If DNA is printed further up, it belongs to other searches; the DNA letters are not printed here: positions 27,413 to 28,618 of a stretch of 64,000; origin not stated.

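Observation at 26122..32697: Orphan four-gene operon: unknown 743-aa protein, AsnB-like amidotransferase, AurF-like diiron protein and PLD-like protein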

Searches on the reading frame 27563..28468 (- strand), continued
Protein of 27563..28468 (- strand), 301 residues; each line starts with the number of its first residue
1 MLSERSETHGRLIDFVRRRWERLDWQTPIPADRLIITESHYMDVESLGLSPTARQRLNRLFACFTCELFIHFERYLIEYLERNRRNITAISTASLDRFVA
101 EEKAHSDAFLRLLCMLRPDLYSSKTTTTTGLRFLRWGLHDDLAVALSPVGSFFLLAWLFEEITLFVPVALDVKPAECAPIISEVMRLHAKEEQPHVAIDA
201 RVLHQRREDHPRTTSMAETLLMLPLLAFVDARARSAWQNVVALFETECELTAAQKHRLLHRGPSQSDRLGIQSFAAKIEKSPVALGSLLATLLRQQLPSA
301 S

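Call 62: search_protein_families(library=pfam, proteins=[L018:12315-13124:-, L018:4924-5544:+, L024:12226-13308:+, L024:13312-13851:+, L026:6617-9283:-, L026:9287-9880:-, L018:13313-14659:-, L012:7881-10283:+, L016:4071-5438:-], max_evalue=0.01)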
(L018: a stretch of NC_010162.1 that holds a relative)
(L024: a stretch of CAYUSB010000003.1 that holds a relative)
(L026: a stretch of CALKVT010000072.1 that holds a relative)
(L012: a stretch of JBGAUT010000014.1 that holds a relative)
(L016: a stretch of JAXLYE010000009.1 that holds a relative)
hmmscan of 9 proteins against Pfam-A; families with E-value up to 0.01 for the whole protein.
L018:12315-13124:- (270 aa): 1 family
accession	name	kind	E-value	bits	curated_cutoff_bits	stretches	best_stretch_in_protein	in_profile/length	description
PF02517.21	Rce1-like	-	1.6e-14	54.4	22.4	1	169-259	5-92/93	Type II CAAX prenyl endopeptidase Rce1-like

L018:4924-5544:+ (207 aa): 1 family
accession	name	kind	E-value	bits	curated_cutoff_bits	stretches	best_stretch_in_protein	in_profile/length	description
PF01810.24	LysE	-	3.4e-13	50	25.6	1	21-199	7-187/193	LysE type translocator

L024:12226-13308:+ (361 aa): 4 families
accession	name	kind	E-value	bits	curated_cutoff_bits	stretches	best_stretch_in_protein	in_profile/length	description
PF14516.12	AAA_35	-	1.5e-12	47.4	27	1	45-300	19-257/331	AAA-like domain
PF13401.12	AAA_22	-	1e-06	29.5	27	1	69-210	15-129/130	AAA domain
PF13191.12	AAA_16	-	8.3e-05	23.6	32.6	1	68-183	33-155/167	AAA ATPase domain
PF25199.1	nSTAND_NTPase5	-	0.0068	16.7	34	0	70-100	52-82/145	Novel STAND NTPase 5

L024:13312-13851:+ (180 aa): 1 family
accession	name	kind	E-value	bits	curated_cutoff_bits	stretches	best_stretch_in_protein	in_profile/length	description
PF01939.22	NucS_C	-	0.0052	17.2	24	1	77-145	8-74/124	Endonuclease NucS C-terminal domain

L026:6617-9283:- (889 aa): 3 families
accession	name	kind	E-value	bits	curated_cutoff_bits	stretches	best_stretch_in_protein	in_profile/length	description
PF13646.12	HEAT_2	-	6.6e-06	26.8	27.7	1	243-305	12-66/88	HEAT repeats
PF11906.13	DUF3426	-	0.0022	18.5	27.7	1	667-717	61-110/147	Protein of unknown function (DUF3426)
PF13490.11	zf-HC2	-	0.008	16.7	22.2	0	19-36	16-33/35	Putative zinc-finger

L026:9287-9880:- (198 aa): 1 family
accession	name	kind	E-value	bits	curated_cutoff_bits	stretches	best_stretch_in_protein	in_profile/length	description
PF08974.15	DUF1877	-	5.5e-27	95.3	22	1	44-196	1-163/163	Domain of unknown function (DUF1877)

L018:13313-14659:- (449 aa): 2 families
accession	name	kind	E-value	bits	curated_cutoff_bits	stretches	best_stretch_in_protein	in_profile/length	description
PF07690.21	MFS_1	-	1.1e-15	57.8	33.4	2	92-385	29-319/347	Major Facilitator Superfamily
PF13000.13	Acatn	-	5.5e-06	25.6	23.7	1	69-181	9-149/546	Acetyl-coenzyme A transporter 1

L012:7881-10283:+ (801 aa): 3 families
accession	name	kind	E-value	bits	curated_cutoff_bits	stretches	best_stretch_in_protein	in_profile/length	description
PF13320.12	GH123_cat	-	9.5e-20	71.6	23.1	1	365-569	127-321/324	Glycoside hydrolase 123, catalytic domain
PF22680.2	Glyco_hydro_123_N_2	-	2.5e-07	31.1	27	1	170-224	90-141/142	Glycoside hydrolase 123 N-terminal domain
PF19543.5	GH123_N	-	0.0067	14.8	22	0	193-243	259-310/969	Glycoside hydrolase 123, N-terminal domain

L016:4071-5438:- (456 aa): 2 families
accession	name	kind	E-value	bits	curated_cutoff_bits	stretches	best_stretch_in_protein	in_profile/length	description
PF00696.33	AA_kinase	-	3.5e-44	151.7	24.9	1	67-290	2-228/234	Amino acid kinase family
PF01472.26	PUA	-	3.9e-21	75.2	24.8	1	338-412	1-74/74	PUA domain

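Call 63: predict_structure(alignment_id=A2)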
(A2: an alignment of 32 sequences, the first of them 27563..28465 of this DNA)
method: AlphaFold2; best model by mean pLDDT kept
length: 300 residues; sequences in the alignment: 32
mean_pLDDT: 94.4   pTM: 0.91
mean pLDDT of the five models: 94.4, 93.9, 93.7, 93.7, 93.2
residues with pLDDT >= 90: 280; 70-90: 8; 50-70: 5; < 50: 7
segments of 3 or more residues with pLDDT < 50: 1-4, 298-300
pLDDT, mean of each block of 10 residues (from residue 1): 56 89 95 96 96 98 98 98 95 94 98 97 94 97 97 98 98 96 98 97 95 97 97 98 98 97 96 98 97 74
secondary structure, 60 per line:
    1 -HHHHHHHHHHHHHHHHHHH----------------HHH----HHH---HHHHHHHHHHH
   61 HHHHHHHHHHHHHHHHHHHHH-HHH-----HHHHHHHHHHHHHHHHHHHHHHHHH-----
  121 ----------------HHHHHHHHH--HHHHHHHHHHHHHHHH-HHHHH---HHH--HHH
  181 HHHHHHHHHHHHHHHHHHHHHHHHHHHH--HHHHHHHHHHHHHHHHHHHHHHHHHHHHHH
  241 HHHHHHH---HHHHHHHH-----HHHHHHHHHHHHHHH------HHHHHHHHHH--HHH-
elements in order: H2-20 H50-81 H91-115 H137-145 H148-163 H165-169 H178-208 H211-247 H251-258 H264-278 H285-294

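Call 66: fold_search(model_id=the predicted structure, library=pdb)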
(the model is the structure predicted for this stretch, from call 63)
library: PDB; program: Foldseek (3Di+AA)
matches with E <= 10: 257; with E <= 0.001: 0
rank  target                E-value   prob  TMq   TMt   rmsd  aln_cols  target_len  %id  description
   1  5hyh                  1.8e-02  1.00  0.45  0.47  12.4       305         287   14  CmlI (chemically reduced state), arylamine oxygenase of chloramphenicol biosynthetic pathway (released 2016-06-08)
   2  2jcd_B                5.0e-02  0.99  0.45  0.43   9.9       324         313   12  Structure of the N-oxygenase AurF from Streptomyces thioluteus (released 2007-09-11)
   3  4v0j_A                5.7e-02  0.93  0.34  0.32  18.7       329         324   12  The channel-block Ser202Glu, Thr104Lys double mutant of Stearoyl-ACP- Desaturase from Castor bean (Ricinus communis) (released 2015-08-26)
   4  4v0j_B                6.8e-02  0.98  0.42  0.39  13.0       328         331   12  The channel-block Ser202Glu, Thr104Lys double mutant of Stearoyl-ACP- Desaturase from Castor bean (Ricinus communis) (released 2015-08-26)
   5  2j2f_C                7.4e-02  0.94  0.38  0.34  17.8       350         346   12  The T199D Mutant of Stearoyl Acyl Carrier Protein Desaturase from Ricinus Communis (Castor Bean) (released 2006-10-23)
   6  4v0j_D                7.7e-02  0.97  0.41  0.38  14.0       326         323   10  The channel-block Ser202Glu, Thr104Lys double mutant of Stearoyl-ACP- Desaturase from Castor bean (Ricinus communis) (released 2015-08-26)
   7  2j2f_A                8.4e-02  0.93  0.38  0.34  17.9       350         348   12  The T199D Mutant of Stearoyl Acyl Carrier Protein Desaturase from Ricinus Communis (Castor Bean) (released 2006-10-23)
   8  1xsm                  8.8e-02  0.98  0.40  0.42  10.6       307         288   14  PROTEIN R2 OF RIBONUCLEOTIDE REDUCTASE FROM MOUSE (released 1997-01-11)
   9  4v0j_F                1.0e-01  0.93  0.39  0.36  17.7       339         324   11  The channel-block Ser202Glu, Thr104Lys double mutant of Stearoyl-ACP- Desaturase from Castor bean (Ricinus communis) (released 2015-08-26)
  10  6f6f                  1.0e-01  0.95  0.38  0.39   9.3       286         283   10  R2-like ligand-binding oxidase V72I mutant with aerobically reconstituted Mn/Fe cofactor (released 2018-07-04)
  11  4v0j_E                1.0e-01  0.95  0.41  0.38  13.7       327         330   11  The channel-block Ser202Glu, Thr104Lys double mutant of Stearoyl-ACP- Desaturase from Castor bean (Ricinus communis) (released 2015-08-26)
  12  7t63_A                1.0e-01  0.90  0.38  0.36  16.5       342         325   12  Crystal structure of a delta 6 18:0-ACP desaturase from Thunbergia laurifolia (released 2022-07-13)
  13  6f6l_B                1.1e-01  0.96  0.39  0.42   8.8       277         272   12  R2-like ligand-binding oxidase Y162F mutant with aerobically reconstituted Mn/Fe cofactor (released 2018-12-19)
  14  4v0j_C                1.1e-01  0.90  0.37  0.34  18.0       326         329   12  The channel-block Ser202Glu, Thr104Lys double mutant of Stearoyl-ACP- Desaturase from Castor bean (Ricinus communis) (released 2015-08-26)
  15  2j2f_B                1.1e-01  0.90  0.38  0.34  17.8       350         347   12  The T199D Mutant of Stearoyl Acyl Carrier Protein Desaturase from Ricinus Communis (Castor Bean) (released 2006-10-23)
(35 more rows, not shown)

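Call 67: search_protein_families(library=ncbifam, proteins=[L008:12270-13280:+, L006:4540-6012:+, L018:4924-5544:+, L018:12315-13124:-], max_evalue=0.001)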
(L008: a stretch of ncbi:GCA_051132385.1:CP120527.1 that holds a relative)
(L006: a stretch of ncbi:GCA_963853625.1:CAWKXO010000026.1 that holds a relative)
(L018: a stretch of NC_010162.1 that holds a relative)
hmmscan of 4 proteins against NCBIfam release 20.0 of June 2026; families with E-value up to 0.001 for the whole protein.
L008:12270-13280:+ (336 aa): 16 families
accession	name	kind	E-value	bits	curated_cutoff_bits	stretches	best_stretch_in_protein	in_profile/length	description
TIGR01275.1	ACC_deam_rel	subfamily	2.8e-50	171.4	289.4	1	12-311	5-308/321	pyridoxal phosphate-dependent enzymes, D-cysteine desulfhydrase family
NF052482.1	sulfolyase_CuyA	equivalog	5e-50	170.2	450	1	13-300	14-305/332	D-cysteate sulfo-lyase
NF052537.1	CoM_syn_XcbE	exception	9e-46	156.5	450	1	13-300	14-301/322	coenzyme M biosynthesis enzyme XcbE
NF003030.0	PRK03910.1-3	equivalog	9.9e-41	140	429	1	13-298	21-308/338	D-cysteine desulfhydrase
NF010646.0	PRK14045.1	equivalog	1.3e-40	139.6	550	1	15-311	22-312/329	1-aminocyclopropane-1-carboxylate deaminase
NF003032.0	PRK03910.1-5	equivalog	2.9e-37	128.6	469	1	14-294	19-298/330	D-cysteine desulfhydrase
NF003029.0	PRK03910.1-1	equivalog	1.3e-35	123.4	610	1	13-295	17-297/328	D-cysteine desulfhydrase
TIGR01274.1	ACC_deam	equivalog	1.8e-27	96.4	392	1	12-302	12-310/337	1-aminocyclopropane-1-carboxylate deaminase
NF009130.0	PRK12483.1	subfamily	3.2e-08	32.6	801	1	15-218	38-224/521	threonine ammonia-lyase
NF004771.0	PRK06110.1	equivalog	1.5e-06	27.6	317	1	12-222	19-211/323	threonine dehydratase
NF006674.0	PRK09224.1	subfamily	9.4e-05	21.3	577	1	15-222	26-216/508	threonine ammonia-lyase IlvA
TIGR00263.1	trpB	equivalog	0.00016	20.9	392.45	1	13-95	49-129/385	tryptophan synthase subunit beta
NF007989.0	PRK10717.1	equivalog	0.00017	20.8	387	0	21-114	21-113/334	cysteine synthase A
NF005292.0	PRK06815.1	equivalog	0.00024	20.3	371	1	13-213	20-202/320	threonine/serine dehydratase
NF006390.0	PRK08639.1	equivalog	0.00038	19.6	421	1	13-222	24-219/418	threonine ammonia-lyase IlvA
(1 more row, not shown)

L006:4540-6012:+ (490 aa): 10 families
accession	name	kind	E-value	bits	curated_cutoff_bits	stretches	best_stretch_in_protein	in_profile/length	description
NF052646.1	DABADecarRhbB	equivalog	9.7e-63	212.4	900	1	64-475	68-476/491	L-2,4-diaminobutyrate decarboxylase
TIGR03799.1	NOD_PanD_pyr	equivalog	2.3e-40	138.5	606.1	1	187-419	214-441/522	pyridoxal-dependent aspartate 1-decarboxylase PanP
TIGR03812.1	tyr_de_CO2_Arch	equivalog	3.9e-31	108.2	299.4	1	129-436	55-346/375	tyrosine decarboxylase MfnA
NF002748.0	PRK02769.1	equivalog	4.2e-21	75.1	305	1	133-323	65-250/382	histidine decarboxylase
TIGR03811.1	tyr_de_CO2_Ent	equivalog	6.3e-20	71.2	905.3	1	190-280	230-325/608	tyrosine decarboxylase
TIGR03235.1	DNA_S_dndA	equivalog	3.3e-05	23.4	480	1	183-324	89-217/353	cysteine desulfurase DndA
TIGR03402.1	FeS_nifS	equivalog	3.6e-05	22.7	530.75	1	156-326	64-217/379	cysteine desulfurase NifS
NF002806.0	PRK02948.1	subfamily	4.7e-05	22.5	304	1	153-322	62-215/381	IscS subfamily cysteine desulfurase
NF041359.1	GntG_guanitoxin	subfamily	0.00012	21.3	230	1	154-328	56-224/343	GntG family PLP-dependent aldolase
TIGR01788.1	Glu-decarb-GAD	equivalog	0.00052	18.8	380.4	1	240-416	188-365/431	glutamate decarboxylase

L018:4924-5544:+ (207 aa): 0 families

L018:12315-13124:- (270 aa): 4 families
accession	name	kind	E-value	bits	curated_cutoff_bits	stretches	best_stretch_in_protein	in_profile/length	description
NF041647.1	ABC_perm_CPBP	equivalog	1.8e-08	33.6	435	1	45-264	419-633/636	ABC transporter permease subunit/CPBP intramembrane protease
NF040589.1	CPBP_Synerg_MrtS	equivalog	6.2e-07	29.8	130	1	177-257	81-159/170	Synerg-CTERM system glutamic-type intramembrane protease MrtS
NF033192.3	CPBP_JDVT_MrtJ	equivalog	1.3e-05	25.8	75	1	175-261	4-95/98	JDVT-CTERM system glutamic-type intramembrane protease MrtJ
NF040914.1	Mrt_core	domain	9.3e-05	22.4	100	1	179-264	11-104/108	myxosortase family intramembrane protease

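Call 90: search_protein_families(library=pfam, proteins=[L018:16274-17641:+, L018:17645-18667:+, L018:2498-3799:+, L018:16-1650:-, L006:12288-13061:-], max_evalue=0.001)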
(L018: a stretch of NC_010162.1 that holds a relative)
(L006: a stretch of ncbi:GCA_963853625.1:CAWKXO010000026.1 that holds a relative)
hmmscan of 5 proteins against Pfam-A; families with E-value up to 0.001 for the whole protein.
L018:16274-17641:+ (456 aa): 0 families

L018:17645-18667:+ (341 aa): 1 family
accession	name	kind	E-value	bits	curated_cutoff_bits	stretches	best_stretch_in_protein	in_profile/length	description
PF00781.29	DAGK_cat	-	2.5e-12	46.9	23.6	1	5-118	3-114/125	Diacylglycerol kinase catalytic domain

L018:2498-3799:+ (434 aa): 0 families

L018:16-1650:- (545 aa): 2 families
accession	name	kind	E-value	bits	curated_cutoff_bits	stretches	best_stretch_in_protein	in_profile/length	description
PF05193.26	Peptidase_M16_C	-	4.8e-34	118.2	23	1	290-467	2-181/181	Peptidase M16 inactive domain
PF00675.25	Peptidase_M16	-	1e-18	68.1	22.3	1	133-256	2-123/149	Insulinase (Peptidase family M16)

L006:12288-13061:- (257 aa): 0 families

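Call 101: search_protein_families(library=padloc, proteins=[window:27563-28468:-], max_evalue=0.01)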
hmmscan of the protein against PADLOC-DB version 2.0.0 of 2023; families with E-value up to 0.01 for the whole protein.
window:27563-28468:- (301 aa): 0 families
